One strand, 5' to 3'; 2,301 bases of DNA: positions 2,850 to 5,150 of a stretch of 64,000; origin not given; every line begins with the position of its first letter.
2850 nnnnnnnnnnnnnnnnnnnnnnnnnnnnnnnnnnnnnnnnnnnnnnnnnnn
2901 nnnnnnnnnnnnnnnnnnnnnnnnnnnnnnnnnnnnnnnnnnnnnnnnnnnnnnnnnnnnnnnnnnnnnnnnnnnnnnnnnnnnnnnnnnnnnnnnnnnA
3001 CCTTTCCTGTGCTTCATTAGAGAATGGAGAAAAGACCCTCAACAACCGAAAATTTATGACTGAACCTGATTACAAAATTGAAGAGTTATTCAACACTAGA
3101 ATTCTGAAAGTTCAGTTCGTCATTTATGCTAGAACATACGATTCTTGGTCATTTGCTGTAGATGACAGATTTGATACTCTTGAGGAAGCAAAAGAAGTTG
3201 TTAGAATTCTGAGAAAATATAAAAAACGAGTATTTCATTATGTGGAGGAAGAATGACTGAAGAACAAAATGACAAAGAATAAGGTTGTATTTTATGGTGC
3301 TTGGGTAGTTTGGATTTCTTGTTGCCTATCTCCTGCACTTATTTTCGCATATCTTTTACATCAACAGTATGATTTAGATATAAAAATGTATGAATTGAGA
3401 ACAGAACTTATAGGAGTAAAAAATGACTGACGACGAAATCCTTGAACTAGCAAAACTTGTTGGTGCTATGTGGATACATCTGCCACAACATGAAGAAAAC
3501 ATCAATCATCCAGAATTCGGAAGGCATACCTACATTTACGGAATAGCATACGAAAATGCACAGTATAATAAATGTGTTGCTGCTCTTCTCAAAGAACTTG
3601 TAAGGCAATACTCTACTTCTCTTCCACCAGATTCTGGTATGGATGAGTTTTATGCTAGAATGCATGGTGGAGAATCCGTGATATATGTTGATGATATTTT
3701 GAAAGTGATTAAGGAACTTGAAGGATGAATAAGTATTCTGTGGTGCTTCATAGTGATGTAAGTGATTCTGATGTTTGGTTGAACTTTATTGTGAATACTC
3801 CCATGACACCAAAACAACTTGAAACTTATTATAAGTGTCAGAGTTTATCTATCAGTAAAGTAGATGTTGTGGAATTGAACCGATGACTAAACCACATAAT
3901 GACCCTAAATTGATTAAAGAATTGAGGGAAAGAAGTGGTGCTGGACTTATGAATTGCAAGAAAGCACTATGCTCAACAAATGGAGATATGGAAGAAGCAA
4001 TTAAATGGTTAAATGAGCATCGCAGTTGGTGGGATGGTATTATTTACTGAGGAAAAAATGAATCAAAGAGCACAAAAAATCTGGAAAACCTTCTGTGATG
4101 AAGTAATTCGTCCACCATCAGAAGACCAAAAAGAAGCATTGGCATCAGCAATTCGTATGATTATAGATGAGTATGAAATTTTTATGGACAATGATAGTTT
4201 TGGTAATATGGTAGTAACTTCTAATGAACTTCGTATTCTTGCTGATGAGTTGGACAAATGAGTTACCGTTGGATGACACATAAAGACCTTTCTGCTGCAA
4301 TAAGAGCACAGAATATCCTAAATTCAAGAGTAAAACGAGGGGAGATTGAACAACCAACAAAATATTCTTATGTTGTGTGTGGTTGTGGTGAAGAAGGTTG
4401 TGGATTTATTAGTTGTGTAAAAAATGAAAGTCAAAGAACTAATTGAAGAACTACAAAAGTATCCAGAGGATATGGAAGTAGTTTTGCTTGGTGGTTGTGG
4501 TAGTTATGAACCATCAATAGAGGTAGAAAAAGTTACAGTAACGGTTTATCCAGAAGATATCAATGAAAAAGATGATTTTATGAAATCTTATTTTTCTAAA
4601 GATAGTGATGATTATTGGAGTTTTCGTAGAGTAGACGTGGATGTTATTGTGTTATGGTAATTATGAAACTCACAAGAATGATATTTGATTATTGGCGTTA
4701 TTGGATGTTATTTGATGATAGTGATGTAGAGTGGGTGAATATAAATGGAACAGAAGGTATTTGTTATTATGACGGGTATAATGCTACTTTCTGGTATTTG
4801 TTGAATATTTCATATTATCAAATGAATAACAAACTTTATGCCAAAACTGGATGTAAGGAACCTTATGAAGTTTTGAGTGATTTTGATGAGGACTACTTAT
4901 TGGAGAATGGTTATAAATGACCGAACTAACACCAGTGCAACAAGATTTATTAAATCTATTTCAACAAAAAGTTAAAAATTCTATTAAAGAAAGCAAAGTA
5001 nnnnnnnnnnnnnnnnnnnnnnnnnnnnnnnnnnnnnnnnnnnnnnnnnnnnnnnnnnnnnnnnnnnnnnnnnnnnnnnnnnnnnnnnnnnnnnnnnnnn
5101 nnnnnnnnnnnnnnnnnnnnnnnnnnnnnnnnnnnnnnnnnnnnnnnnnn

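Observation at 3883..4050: Phage-encoded mimic of the EF-Tu-binding N-terminal domain of EF-Ts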

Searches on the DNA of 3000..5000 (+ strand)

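Call 6: search_dna_similar(query=window:3000-5000:+, collection=phages, mode=near, max_rows=30)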
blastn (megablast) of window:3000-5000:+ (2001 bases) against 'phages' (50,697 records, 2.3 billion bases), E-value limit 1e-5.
No match.

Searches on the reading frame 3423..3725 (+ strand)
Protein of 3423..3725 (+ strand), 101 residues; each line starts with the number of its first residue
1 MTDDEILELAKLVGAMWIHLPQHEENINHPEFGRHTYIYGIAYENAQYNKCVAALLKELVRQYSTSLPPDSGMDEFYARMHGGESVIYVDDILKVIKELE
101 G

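Call 32: search_protein_families(library=pfam, proteins=[window:3423-3725:+], max_evalue=0.01)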
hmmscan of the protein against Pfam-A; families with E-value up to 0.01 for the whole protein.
window:3423-3725:+ (101 aa): 0 families

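Call 81: search_protein_families(library=phrogs, proteins=[window:3423-3725:+], max_evalue=0.001)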
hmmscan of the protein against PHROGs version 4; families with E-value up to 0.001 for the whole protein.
window:3423-3725:+ (101 aa): 0 families

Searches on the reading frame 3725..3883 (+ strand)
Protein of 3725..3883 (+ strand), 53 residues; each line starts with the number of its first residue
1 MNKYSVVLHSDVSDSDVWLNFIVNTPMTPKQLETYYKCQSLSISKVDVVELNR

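Call 32: search_protein_families(library=pfam, proteins=[window:3725-3883:+], max_evalue=0.01)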
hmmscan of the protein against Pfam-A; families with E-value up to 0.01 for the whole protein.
window:3725-3883:+ (53 aa): 0 families

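Call 81: search_protein_families(library=phrogs, proteins=[window:3725-3883:+], max_evalue=0.001)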
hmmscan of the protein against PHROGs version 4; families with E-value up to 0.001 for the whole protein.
window:3725-3883:+ (53 aa): 0 families
